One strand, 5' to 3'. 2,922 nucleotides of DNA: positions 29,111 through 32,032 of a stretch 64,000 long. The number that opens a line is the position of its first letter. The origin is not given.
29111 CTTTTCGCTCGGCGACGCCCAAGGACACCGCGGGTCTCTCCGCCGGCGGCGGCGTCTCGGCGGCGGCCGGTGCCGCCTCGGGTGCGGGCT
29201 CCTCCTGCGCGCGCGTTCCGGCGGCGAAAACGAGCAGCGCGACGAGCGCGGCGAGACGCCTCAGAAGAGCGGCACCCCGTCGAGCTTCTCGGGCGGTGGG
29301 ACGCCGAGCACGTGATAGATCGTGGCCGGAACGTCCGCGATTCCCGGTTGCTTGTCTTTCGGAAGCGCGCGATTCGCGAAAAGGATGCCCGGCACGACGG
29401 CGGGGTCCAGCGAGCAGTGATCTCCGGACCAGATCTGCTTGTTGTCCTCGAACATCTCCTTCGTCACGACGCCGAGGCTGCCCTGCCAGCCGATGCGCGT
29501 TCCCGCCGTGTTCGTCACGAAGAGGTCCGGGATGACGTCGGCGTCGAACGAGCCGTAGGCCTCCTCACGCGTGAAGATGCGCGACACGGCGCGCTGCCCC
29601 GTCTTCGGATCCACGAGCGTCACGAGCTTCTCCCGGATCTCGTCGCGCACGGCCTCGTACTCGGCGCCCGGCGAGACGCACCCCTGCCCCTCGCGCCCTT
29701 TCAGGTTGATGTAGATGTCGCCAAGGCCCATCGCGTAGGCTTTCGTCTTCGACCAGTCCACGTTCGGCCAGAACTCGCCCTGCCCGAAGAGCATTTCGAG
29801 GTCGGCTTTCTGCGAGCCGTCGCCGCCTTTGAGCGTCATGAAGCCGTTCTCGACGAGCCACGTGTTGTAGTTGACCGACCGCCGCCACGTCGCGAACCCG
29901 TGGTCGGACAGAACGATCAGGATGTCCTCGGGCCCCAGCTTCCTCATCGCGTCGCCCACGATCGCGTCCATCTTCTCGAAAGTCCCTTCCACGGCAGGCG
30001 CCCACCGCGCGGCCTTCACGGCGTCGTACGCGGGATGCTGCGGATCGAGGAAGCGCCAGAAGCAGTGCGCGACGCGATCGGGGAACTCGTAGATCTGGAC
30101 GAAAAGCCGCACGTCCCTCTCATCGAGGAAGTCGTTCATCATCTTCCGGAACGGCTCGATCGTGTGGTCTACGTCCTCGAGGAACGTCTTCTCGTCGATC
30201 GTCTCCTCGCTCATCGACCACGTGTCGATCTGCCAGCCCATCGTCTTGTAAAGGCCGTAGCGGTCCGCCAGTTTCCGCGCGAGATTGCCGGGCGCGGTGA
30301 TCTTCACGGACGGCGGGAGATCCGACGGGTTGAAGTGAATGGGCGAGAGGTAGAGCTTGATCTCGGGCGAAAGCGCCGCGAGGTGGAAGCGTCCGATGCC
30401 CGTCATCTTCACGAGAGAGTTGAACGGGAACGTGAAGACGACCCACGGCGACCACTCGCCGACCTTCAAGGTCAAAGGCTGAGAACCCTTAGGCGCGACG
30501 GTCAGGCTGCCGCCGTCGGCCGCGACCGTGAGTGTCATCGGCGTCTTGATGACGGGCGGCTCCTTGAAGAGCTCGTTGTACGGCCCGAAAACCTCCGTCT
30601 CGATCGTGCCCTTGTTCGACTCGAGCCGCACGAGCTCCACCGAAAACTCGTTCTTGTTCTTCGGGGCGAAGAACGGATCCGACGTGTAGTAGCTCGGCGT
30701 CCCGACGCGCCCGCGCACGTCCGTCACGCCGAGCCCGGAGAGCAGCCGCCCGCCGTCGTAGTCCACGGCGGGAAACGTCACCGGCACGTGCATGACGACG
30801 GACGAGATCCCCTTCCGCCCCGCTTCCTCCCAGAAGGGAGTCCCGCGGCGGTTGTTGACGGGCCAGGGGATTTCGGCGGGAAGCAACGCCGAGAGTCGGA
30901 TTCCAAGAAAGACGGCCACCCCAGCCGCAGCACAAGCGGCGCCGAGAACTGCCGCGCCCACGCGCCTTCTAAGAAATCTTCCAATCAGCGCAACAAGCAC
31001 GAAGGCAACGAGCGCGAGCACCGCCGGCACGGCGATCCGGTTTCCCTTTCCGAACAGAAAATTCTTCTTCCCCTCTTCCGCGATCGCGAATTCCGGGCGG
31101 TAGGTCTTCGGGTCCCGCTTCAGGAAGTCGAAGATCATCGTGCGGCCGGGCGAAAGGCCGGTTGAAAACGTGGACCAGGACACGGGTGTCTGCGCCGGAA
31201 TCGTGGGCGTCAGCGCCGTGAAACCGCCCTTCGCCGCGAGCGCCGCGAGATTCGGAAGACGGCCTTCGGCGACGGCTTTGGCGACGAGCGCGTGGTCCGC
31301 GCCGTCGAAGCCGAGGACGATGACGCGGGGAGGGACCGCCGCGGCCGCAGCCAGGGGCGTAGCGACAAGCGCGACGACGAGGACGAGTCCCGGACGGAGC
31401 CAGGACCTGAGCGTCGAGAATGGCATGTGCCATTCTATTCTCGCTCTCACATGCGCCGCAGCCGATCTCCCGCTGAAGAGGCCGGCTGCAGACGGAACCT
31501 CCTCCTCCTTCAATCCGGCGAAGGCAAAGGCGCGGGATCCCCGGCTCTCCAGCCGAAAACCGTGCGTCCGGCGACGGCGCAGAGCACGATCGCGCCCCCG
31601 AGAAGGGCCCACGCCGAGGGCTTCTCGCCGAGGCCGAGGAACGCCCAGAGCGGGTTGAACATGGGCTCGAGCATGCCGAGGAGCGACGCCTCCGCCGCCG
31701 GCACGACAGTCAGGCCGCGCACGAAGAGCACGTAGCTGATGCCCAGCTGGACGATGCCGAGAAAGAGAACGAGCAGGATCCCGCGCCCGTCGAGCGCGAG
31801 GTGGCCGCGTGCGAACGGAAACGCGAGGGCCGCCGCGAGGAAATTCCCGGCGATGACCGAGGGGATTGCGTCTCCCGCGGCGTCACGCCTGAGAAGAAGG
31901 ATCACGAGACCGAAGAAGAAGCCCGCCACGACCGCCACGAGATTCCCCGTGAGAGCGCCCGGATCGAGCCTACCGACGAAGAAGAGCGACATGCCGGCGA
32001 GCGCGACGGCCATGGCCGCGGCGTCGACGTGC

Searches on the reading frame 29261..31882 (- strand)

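Call 45: search_protein_families(library=pfam, proteins=[window:29261-31882:-], max_evalue=0.001)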
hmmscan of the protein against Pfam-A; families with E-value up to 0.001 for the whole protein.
window:29261-31882:- (873 aa): 1 family
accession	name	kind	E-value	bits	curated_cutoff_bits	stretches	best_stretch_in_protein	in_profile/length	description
PF01663.27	Phosphodiest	-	1.1e-27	98.1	23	2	187-394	1-120/342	Type I phosphodiesterase / nucleotide pyrophosphatase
